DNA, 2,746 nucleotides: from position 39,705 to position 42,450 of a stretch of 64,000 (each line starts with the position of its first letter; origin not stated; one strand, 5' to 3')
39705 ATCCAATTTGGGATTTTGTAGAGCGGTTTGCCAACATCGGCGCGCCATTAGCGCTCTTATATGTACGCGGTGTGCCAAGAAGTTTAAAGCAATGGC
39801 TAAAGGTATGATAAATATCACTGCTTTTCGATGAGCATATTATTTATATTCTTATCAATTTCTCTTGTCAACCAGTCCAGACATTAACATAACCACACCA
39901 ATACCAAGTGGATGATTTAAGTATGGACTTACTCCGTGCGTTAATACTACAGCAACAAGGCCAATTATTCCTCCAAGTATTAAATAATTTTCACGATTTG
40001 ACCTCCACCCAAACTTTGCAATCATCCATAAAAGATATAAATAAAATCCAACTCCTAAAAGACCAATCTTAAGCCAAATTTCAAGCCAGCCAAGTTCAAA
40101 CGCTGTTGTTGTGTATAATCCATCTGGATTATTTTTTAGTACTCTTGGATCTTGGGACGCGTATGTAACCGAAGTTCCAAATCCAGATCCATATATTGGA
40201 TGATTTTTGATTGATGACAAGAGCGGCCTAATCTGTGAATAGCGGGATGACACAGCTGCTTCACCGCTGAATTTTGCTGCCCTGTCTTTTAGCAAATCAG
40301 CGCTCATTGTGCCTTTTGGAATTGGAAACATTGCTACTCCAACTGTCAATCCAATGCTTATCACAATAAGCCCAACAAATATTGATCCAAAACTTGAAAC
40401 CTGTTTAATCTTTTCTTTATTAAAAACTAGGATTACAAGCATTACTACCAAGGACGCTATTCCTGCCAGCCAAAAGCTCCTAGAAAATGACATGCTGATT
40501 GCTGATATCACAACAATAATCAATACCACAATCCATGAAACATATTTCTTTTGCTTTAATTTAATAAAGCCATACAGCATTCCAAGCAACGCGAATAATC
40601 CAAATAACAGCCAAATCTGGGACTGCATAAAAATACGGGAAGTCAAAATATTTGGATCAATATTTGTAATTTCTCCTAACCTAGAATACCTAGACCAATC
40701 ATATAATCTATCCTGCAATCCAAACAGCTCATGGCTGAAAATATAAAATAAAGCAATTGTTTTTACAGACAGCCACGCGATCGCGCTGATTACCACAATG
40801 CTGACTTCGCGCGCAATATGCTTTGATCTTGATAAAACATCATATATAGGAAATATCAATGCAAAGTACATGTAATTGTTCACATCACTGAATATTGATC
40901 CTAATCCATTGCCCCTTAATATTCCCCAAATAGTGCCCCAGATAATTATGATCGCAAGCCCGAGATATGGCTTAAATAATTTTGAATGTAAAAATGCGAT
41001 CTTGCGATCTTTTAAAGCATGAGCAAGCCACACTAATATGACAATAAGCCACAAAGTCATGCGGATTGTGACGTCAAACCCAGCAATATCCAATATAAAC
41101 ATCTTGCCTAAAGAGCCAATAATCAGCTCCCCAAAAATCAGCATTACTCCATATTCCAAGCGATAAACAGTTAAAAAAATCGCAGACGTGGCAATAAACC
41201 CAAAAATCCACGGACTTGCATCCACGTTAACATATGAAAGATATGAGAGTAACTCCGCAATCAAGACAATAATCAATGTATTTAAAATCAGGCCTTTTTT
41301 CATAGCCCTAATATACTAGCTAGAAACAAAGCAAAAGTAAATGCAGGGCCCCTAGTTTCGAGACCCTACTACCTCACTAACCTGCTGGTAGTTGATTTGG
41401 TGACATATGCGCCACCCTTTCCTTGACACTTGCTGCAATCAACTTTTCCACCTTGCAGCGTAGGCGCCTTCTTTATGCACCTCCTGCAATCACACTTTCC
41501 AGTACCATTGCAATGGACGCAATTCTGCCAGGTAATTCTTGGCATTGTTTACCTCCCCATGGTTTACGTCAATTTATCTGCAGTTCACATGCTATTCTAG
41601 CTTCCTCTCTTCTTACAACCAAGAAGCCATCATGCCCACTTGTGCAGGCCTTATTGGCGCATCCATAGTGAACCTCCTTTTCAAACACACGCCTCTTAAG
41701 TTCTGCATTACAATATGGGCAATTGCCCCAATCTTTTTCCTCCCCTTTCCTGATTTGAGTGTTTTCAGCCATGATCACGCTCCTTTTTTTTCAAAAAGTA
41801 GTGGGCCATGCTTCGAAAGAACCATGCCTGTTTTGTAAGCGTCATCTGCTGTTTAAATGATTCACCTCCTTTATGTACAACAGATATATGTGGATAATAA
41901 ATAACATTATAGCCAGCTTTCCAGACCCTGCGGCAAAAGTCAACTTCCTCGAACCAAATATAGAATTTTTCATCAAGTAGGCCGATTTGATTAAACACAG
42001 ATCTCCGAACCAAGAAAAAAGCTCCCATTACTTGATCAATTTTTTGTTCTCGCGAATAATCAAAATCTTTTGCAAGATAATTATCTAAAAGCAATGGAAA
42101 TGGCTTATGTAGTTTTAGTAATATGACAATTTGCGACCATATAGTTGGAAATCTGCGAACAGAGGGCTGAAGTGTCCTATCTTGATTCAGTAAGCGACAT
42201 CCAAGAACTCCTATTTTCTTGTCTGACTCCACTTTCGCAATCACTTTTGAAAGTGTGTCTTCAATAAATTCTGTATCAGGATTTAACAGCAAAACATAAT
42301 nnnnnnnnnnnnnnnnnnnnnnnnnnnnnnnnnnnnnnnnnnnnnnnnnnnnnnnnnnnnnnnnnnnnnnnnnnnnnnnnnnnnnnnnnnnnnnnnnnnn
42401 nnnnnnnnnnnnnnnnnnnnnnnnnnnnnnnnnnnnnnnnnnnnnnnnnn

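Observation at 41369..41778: Two adjacent cysteine-rich mini-proteins (zinc-ribbon 69 aa + CxxCxGxG-repeat 58 aa) embedded between Wzy-like and GT2 genes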

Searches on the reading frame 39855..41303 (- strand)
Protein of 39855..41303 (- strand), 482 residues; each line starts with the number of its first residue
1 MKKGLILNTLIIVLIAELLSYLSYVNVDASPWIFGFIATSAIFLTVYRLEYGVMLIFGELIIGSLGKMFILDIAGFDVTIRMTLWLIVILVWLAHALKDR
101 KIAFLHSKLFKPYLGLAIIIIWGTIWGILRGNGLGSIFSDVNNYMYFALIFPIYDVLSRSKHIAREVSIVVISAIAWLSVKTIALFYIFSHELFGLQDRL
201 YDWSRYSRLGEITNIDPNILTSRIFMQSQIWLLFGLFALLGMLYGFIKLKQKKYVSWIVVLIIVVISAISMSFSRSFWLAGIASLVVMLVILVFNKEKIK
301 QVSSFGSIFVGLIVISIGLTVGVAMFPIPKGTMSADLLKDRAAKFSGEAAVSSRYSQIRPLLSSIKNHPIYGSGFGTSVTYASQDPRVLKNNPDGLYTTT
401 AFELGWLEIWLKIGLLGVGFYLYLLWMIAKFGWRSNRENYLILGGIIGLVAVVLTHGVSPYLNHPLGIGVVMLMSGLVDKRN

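Call 5: search_protein_families(library=pfam, proteins=[window:39855-41303:-], max_evalue=1)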
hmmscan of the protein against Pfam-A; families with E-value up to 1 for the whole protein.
window:39855-41303:- (482 aa): 1 family
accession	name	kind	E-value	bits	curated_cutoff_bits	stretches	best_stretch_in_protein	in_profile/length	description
PF07584.16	BatA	-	0.32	11.9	25.9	1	271-309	1-39/77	Aerotolerance regulator N-terminal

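Call 11: find_related_loci(query=window:39855-41303:-, collection=genome_contigs, flank=6000)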
Query window:39855-41303:- (482 aa) in genome_contigs; peptide patterns used: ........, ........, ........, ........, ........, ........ (x = any residue, [..] = any of these).
92 stretches matched a pattern; 4 encode a relative of the query (tblastn E <= 1e-3); 4 distinct loci.
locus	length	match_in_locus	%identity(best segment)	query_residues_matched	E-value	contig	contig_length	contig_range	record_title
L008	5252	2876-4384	57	2-481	3e-176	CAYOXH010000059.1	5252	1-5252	MAG TPA_asm: uncultured Gammaproteobacteria bacterium isolate binchicken_co48_110 genome assembly, contig: NODE_26906_le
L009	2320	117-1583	56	17-482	0e+0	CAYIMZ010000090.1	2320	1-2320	MAG TPA_asm: uncultured Gammaproteobacteria bacterium isolate ERP119705_co25_269 genome assembly, contig: NODE_99275_len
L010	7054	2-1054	60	135-482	1e-131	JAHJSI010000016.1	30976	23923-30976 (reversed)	MAG: Patescibacteria group bacterium isolate OS_PC_MetaG.mb.195 OS_PC_MetaG.mb.195_k141_90545, whole genome shotgun sequ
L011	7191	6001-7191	53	9-378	4e-130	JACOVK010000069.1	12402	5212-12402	MAG: Parcubacteria group bacterium isolate NC_groundwater_98_Ag_S-0.1um_57_82 S_p1_S3_170907_scaffold_1411786, whole gen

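Call 20: find_related_loci(query=A1, collection=metagenome_contigs, flank=4000)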
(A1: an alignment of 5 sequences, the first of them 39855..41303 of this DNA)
Query A1 (482 aa) in metagenome_contigs; peptide patterns used: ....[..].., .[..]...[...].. (x = any residue, [..] = any of these).
187 stretches matched a pattern; 18 encode a relative of the query (tblastn E <= 1e-3); 18 distinct loci.
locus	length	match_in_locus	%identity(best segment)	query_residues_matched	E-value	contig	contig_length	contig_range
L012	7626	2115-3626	56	2-481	5e-173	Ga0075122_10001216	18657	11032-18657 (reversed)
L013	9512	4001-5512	56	2-481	4e-172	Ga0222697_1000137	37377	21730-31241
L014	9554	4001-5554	52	1-482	3e-167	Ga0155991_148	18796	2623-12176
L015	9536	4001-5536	55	2-482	3e-162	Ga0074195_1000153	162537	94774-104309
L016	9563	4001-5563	52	2-481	7e-161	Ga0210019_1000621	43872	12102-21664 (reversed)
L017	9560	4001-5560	51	3-481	7e-159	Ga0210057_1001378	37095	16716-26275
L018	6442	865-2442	52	8-479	5e-158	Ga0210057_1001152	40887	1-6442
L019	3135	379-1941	51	2-481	2e-165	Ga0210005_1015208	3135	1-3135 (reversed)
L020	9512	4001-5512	56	2-481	5e-173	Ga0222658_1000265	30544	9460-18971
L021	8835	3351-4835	51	1-481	2e-150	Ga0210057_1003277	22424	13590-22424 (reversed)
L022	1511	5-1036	60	142-482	2e-139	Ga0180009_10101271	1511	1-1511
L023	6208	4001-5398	47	19-473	2e-125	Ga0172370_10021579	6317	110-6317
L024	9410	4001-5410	52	19-479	2e-143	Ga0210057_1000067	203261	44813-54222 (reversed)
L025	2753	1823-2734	52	2-290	2e-94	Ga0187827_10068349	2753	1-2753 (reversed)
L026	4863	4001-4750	57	13-253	3e-90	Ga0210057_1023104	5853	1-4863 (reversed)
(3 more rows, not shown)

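Call 27: search_protein_families(library=pfam, proteins=[L008:2608-2811:+, L017:3522-3707:+, L017:3685-3885:+, L023:3650-3841:+, L018:285-767:+, L011:5461-5865:+], max_evalue=1)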
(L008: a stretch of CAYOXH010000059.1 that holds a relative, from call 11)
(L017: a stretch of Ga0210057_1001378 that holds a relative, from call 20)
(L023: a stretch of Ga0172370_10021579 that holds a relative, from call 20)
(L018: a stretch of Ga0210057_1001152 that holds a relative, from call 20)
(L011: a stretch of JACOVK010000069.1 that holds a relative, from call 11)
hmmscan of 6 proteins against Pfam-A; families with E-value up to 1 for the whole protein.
L008:2608-2811:+ (67 aa): 3 families
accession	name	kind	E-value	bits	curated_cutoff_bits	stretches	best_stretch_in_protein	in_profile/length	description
PF00684.25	DnaJ_CXXCXGXG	-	0.0048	17.6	32.7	1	29-63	1-37/65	DnaJ central domain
PF09334.17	tRNA-synt_1g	-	0.32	10.1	20.1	1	13-63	134-186/391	tRNA synthetases class I (M)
PF20833.2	RNase_E_G_Thio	-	0.66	10.6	26.8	1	44-65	2-23/86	RNase E/G, Thioredoxin-like domain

L017:3522-3707:+ (61 aa): 2 families
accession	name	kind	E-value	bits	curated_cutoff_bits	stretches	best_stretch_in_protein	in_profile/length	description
PF00130.28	C1_1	-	0.00093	19.4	26.5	1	4-32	9-37/53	Phorbol esters/diacylglycerol binding domain (C1 domain)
PF18912.6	DZR_2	-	0.056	13.7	27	1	25-57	9-36/56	Double zinc ribbon domain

L017:3685-3885:+ (66 aa): 3 families
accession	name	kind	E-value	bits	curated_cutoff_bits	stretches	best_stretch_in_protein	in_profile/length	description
PF00684.25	DnaJ_CXXCXGXG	-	0.098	13.4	32.7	1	8-34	34-62/65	DnaJ central domain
PF25112.1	zf-AtTam37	-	0.12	13.6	27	1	16-36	76-96/111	AtTam37 zinc finger region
PF13453.11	Zn_ribbon_TFIIB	-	0.72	9.7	22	0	10-24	13-27/41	Transcription factor zinc-finger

L023:3650-3841:+ (63 aa): 4 families
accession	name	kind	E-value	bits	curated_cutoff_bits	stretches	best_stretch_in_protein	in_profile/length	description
PF00684.25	DnaJ_CXXCXGXG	-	0.00024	21.7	32.7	1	1-24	37-61/65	DnaJ central domain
PF17302.8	DUF5351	-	0.0015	19.2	27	1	46-56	17-27/29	Family of unknown function (DUF5351)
PF23106.1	EGF_Teneurin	-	0.0059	17.1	24.3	1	9-29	3-23/30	Teneurin-like EGF domain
PF15777.11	Anti-TRAP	-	0.032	14.7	32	0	47-59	11-23/59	Tryptophan RNA-binding attenuator protein inhibitory protein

L018:285-767:+ (160 aa): 0 families

L011:5461-5865:+ (134 aa): 0 families

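Call 42: search_protein_families(library=phrogs, proteins=[L018:285-767:+, L011:5461-5865:+, L011:4781-5464:+], max_evalue=1)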
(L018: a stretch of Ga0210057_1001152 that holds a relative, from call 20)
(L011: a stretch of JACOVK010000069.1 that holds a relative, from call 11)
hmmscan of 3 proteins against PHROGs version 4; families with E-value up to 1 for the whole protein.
L018:285-767:+ (160 aa): 1 family
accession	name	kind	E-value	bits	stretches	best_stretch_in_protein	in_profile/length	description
phrog_33688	-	unknown function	1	10.7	1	50-83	50-82/83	-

L011:5461-5865:+ (134 aa): 0 families

L011:4781-5464:+ (227 aa): 0 families

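Call 51: search_solved_structures(query=A1, max_evalue=10)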
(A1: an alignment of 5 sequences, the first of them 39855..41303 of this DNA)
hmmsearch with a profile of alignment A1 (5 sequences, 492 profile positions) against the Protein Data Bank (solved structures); distinct sequences matched with E-value up to 10: 0.

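Call 52: search_protein_families(library=ncbifam, proteins=[window:39855-41303:-, L012:1551-2108:-], max_evalue=0.1)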
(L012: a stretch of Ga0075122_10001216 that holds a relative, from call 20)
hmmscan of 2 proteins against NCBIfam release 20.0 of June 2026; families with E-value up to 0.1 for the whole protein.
window:39855-41303:- (482 aa): 0 families

L012:1551-2108:- (185 aa): 0 families

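Call 78: search_protein_families(library=pfam, proteins=[L012:1551-2108:-, L011:4781-5464:+], max_evalue=0.01)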
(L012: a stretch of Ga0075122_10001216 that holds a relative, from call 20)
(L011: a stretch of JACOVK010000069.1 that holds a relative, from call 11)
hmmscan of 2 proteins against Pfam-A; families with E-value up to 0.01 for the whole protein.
L012:1551-2108:- (185 aa): 1 family
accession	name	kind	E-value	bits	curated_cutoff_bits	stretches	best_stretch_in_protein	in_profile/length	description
PF02677.20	QueH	-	3.5e-64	216.5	23.5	1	5-177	2-175/175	Epoxyqueuosine reductase QueH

L011:4781-5464:+ (227 aa): 0 families

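Call 82: search_protein_families(library=pfam, proteins=[L017:4001-5560:+, L008:2876-4387:+, L023:4001-5398:+, L012:2115-3626:+, L015:4001-5536:+, L024:4001-5410:+], max_evalue=1)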
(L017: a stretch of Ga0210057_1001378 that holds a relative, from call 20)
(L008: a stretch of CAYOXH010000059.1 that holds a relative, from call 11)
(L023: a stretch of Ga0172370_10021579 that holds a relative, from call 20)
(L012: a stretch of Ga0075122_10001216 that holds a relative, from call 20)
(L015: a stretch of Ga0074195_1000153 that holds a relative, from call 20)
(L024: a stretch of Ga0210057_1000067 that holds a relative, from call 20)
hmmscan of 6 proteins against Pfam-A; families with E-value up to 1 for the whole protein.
L017:4001-5560:+ (520 aa): 5 families
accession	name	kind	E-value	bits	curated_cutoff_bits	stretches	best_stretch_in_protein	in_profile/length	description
PF04932.20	Wzy_C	-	8.6e-14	52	31.7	1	290-454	2-149/149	O-Antigen ligase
PF11833.13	CPP1-like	-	0.024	14.7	28.4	1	285-349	95-160/196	Protein CHAPERONE-LIKE PROTEIN OF POR1-like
PF20237.3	DUF6594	-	0.04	14.2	30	1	250-337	155-230/238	Family of unknown function (DUF6594)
PF01008.23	IF-2B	-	0.056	13.1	22.4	1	237-307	48-118/280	Initiation factor 2 subunit family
PF09716.15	ETRAMP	-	0.43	11.1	29.1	1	231-300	6-71/81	Malarial early transcribed membrane protein (ETRAMP)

L008:2876-4387:+ (503 aa): 0 families

L023:4001-5398:+ (466 aa): 2 families
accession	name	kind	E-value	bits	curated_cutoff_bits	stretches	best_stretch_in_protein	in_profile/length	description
PF04932.20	Wzy_C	-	1.3e-12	48.2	31.7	1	252-409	7-149/149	O-Antigen ligase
PF09363.15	XFP_C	-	0.17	11.8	23.4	1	227-257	88-118/202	XFP C-terminal domain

L012:2115-3626:+ (504 aa): 2 families
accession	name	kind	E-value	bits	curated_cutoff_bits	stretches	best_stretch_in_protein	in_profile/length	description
PF04932.20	Wzy_C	-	3.1e-11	43.7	31.7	1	276-438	2-149/149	O-Antigen ligase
PF11044.13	TMEMspv1-c74-12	-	0.13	12.8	25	1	215-253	2-38/49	Plectrovirus spv1-c74 ORF 12 transmembrane protein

L015:4001-5536:+ (512 aa): 2 families
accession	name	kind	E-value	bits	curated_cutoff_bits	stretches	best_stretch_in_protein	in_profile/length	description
PF04932.20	Wzy_C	-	2.8e-13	50.3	31.7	1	294-454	2-149/149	O-Antigen ligase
PF00558.24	Vpu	-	0.28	11.4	24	1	69-110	8-49/81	Vpu protein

L024:4001-5410:+ (470 aa): 1 family
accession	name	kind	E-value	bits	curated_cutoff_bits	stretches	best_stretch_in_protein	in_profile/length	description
PF04932.20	Wzy_C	-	6.8e-11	42.6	31.7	1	244-404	3-148/149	O-Antigen ligase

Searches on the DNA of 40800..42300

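Call 45: search_rna_families(source=window, start=40800, end=42300, threshold=evalue, max_evalue=1)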
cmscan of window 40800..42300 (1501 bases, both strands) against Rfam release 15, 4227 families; matches with E-value up to 1: 0.
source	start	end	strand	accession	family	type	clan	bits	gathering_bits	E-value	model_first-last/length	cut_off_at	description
